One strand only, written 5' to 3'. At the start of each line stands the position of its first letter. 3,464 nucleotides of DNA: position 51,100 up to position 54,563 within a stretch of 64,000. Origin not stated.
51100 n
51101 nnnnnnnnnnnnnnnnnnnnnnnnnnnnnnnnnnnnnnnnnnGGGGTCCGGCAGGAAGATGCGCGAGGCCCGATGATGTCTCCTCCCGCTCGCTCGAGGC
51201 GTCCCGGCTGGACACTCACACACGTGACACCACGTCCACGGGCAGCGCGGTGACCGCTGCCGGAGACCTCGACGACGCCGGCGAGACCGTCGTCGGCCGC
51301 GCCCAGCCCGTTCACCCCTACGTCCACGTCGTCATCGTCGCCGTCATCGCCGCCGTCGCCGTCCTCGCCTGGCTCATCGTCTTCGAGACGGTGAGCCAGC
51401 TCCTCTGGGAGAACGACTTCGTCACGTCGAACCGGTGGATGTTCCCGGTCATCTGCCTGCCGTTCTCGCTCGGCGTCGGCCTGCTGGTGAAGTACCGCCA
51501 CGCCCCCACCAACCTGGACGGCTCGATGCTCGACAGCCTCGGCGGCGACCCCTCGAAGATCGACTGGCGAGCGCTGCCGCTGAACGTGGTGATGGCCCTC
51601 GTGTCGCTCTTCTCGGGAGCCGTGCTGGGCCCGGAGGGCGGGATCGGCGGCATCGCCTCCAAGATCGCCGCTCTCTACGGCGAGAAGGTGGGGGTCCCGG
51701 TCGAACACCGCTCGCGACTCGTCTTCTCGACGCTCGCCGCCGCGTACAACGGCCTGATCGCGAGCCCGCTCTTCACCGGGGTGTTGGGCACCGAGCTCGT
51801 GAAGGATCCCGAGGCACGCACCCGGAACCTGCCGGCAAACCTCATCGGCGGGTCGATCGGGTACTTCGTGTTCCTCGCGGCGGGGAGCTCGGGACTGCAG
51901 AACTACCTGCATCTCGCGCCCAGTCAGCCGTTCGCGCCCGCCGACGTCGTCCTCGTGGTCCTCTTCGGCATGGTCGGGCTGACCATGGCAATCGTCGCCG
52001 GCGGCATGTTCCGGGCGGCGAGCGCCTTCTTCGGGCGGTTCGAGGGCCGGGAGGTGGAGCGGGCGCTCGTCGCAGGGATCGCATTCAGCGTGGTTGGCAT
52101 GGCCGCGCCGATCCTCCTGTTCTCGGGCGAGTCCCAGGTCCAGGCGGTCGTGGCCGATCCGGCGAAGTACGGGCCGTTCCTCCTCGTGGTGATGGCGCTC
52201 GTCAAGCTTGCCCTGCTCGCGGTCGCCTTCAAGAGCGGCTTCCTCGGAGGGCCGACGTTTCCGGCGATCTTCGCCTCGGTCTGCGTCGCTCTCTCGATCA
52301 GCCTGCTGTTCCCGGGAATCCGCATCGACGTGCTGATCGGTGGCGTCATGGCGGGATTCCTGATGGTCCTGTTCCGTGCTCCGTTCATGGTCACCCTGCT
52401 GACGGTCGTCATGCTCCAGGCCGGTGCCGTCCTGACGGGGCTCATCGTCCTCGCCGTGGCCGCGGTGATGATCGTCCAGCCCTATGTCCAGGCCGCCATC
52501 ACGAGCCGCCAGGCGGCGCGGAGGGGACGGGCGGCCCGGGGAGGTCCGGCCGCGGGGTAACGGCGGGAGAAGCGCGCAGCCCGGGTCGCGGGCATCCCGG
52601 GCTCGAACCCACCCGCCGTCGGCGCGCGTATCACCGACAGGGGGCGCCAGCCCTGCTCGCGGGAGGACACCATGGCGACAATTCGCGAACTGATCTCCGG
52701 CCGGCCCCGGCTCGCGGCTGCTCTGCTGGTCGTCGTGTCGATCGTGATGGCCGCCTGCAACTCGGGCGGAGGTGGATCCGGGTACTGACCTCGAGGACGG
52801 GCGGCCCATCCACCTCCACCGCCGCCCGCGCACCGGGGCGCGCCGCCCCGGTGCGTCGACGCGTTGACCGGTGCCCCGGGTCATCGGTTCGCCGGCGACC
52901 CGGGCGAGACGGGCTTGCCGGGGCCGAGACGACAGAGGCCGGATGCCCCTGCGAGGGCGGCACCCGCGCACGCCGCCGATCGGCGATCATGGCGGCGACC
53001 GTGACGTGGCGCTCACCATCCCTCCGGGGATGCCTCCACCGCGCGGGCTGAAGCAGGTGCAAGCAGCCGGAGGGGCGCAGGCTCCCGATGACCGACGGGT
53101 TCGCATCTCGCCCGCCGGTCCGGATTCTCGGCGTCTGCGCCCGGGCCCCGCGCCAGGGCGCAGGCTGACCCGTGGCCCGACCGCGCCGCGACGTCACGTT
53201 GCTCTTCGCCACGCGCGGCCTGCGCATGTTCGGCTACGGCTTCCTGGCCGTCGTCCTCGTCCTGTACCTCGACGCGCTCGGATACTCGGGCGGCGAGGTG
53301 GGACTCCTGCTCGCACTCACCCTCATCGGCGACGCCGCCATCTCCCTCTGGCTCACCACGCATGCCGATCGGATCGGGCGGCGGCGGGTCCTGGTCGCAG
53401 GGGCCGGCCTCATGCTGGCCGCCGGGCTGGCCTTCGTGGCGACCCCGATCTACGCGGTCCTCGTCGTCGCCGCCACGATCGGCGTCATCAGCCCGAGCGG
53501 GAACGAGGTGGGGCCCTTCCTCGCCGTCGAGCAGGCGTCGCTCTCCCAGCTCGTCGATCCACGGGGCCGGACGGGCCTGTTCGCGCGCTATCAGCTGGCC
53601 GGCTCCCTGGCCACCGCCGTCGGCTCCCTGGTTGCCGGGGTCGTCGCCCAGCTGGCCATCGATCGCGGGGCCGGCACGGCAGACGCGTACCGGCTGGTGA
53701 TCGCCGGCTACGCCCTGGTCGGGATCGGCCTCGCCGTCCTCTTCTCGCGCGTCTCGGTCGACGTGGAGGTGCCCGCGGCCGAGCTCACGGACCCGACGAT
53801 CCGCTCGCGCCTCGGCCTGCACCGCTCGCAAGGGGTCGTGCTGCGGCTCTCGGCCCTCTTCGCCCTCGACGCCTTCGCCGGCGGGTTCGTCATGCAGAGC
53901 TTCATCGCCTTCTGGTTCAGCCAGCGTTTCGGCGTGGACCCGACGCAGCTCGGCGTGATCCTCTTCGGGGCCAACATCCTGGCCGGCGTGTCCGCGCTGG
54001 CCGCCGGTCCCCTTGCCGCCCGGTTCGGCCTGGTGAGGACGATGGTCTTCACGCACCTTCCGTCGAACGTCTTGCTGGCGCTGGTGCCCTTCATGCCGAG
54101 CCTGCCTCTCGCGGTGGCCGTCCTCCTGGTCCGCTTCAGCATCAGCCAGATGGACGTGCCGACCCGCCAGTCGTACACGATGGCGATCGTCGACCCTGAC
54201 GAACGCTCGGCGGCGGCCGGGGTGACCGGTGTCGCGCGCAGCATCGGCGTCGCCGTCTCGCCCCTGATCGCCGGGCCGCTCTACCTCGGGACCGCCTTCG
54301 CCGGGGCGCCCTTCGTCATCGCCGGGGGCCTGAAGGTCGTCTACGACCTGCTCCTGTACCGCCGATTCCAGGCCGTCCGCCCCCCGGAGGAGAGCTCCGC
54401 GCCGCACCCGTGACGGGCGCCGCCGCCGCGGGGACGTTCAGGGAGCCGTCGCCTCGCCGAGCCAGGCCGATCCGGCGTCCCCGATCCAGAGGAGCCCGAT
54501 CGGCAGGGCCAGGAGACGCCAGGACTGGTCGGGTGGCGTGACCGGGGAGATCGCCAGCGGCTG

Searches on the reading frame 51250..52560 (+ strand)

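Call 89: search_protein_families(library=pfam, proteins=[window:51250-52560:+], max_evalue=0.00001)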
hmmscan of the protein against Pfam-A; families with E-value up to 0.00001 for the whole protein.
window:51250-52560:+ (436 aa): 1 family
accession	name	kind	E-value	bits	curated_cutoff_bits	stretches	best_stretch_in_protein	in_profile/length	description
PF00654.25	Voltage_CLC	-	9.4e-19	68.2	24.8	1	90-409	21-345/346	Voltage gated chloride channel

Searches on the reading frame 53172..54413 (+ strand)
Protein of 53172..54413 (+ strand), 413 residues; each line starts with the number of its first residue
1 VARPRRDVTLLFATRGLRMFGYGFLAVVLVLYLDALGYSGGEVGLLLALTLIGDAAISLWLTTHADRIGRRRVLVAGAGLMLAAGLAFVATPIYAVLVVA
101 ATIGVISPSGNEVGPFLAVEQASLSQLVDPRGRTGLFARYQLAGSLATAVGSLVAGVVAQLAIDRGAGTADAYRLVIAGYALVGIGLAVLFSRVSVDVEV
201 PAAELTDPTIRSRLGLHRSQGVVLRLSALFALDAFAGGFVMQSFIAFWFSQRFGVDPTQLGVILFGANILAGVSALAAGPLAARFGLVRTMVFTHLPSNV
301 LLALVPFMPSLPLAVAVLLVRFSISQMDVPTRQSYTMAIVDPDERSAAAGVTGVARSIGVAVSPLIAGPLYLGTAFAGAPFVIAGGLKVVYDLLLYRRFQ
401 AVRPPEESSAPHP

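Call 89: search_protein_families(library=pfam, proteins=[window:53172-54413:+], max_evalue=0.00001)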
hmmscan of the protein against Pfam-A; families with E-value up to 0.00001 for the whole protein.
window:53172-54413:+ (413 aa): 2 families
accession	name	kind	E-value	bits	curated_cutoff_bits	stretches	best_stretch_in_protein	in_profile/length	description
PF07690.21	MFS_1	-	2.6e-27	96.1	33.4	2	12-248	2-224/347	Major Facilitator Superfamily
PF13347.12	MFS_2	-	6.5e-08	32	27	1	17-368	9-378/427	MFS/sugar transport protein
